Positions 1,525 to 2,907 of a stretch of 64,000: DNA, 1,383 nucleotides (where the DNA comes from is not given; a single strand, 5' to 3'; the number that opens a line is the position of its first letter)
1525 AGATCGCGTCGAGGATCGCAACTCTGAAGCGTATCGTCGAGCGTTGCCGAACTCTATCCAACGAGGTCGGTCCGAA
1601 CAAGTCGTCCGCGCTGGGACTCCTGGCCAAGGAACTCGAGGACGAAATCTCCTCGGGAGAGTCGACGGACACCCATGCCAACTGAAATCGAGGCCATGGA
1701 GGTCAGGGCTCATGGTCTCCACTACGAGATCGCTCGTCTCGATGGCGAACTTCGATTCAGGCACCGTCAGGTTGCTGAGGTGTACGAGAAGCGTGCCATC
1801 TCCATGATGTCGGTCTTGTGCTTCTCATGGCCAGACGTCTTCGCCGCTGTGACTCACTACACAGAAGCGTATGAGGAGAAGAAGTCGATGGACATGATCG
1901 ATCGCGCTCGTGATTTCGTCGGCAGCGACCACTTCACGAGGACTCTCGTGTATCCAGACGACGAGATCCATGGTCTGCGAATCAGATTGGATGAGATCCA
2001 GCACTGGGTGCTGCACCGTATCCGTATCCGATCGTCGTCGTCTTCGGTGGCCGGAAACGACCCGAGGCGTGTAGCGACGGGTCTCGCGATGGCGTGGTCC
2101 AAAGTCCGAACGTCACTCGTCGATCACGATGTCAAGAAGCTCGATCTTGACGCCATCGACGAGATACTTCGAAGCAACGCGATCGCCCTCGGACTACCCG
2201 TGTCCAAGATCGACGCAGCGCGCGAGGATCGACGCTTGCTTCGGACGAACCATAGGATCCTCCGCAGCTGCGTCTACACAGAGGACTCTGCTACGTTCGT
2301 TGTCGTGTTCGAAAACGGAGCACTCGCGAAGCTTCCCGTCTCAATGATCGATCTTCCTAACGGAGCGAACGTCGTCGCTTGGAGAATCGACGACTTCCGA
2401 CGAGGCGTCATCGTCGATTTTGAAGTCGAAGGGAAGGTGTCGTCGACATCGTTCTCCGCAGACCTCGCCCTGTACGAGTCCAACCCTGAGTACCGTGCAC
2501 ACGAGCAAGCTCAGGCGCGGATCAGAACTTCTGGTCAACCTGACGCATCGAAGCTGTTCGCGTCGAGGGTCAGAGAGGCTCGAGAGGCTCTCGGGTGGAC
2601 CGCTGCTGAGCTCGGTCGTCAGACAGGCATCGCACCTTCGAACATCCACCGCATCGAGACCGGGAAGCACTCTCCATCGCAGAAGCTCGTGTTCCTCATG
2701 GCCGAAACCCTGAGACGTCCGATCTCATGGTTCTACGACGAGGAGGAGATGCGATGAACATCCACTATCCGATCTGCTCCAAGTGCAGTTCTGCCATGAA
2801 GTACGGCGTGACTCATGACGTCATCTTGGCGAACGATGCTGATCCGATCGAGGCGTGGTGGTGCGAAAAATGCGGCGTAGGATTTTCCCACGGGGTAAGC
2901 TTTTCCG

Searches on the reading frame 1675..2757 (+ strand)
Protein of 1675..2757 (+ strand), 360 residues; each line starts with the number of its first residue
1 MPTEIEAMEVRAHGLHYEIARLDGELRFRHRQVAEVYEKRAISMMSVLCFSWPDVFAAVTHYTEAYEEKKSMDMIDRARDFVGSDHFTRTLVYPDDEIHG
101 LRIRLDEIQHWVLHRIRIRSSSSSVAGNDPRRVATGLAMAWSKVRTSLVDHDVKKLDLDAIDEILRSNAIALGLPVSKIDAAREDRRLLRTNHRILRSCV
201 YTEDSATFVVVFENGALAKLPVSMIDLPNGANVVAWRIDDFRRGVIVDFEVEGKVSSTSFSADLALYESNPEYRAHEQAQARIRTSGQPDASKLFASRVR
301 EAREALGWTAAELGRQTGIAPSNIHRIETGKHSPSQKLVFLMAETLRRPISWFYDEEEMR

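Call 13: search_protein_families(library=phrogs, proteins=[window:1675-2757:+], max_evalue=0.001)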
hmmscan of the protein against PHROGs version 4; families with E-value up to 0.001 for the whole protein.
window:1675-2757:+ (360 aa): 10 families
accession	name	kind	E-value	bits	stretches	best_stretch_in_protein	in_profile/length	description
phrog_8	-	transcription regulation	3e-09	37.8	1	291-354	73-136/346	transcriptional regulator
phrog_2439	-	transcription regulation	3.9e-09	36.8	1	297-357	10-70/367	transcriptional regulator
phrog_4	-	transcription regulation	5.1e-09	36.6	1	293-357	135-195/400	transcriptional repressor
phrog_3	-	transcription regulation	1.1e-08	36.3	1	292-357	86-149/430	transcriptional repressor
phrog_2328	-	transcription regulation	3.3e-08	34.4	1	289-357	11-78/128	transcriptional repressor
phrog_2967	-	transcription regulation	7.7e-06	26.6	1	293-347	9-63/225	transcriptional regulator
phrog_1373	-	transcription regulation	1.6e-05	26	1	295-343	64-112/166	transcriptional regulator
phrog_2104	-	unknown function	3.1e-05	25.1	1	272-349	15-94/103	-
phrog_14076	-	transcription regulation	0.00028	22.4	1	297-343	16-65/86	transcriptional regulator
phrog_5823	-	transcription regulation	0.00061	20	1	295-350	7-63/404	transcriptional regulator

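Call 14: search_protein_families(library=pfam, proteins=[window:1675-2757:+], max_evalue=0.001)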
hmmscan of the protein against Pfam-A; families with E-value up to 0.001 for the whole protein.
window:1675-2757:+ (360 aa): 4 families
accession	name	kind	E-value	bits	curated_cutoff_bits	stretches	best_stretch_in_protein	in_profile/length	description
PF01381.28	HTH_3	-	6.4e-13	49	23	1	299-353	1-55/55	Helix-turn-helix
PF13560.12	HTH_31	-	1.4e-10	41.7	27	1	295-346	2-54/64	Helix-turn-helix domain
PF12844.13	HTH_19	-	4e-06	27.1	30.2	1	297-343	2-41/64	Helix-turn-helix domain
PF13413.12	HTH_25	-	4.8e-05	23.5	24.6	1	300-338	3-41/62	Helix-turn-helix domain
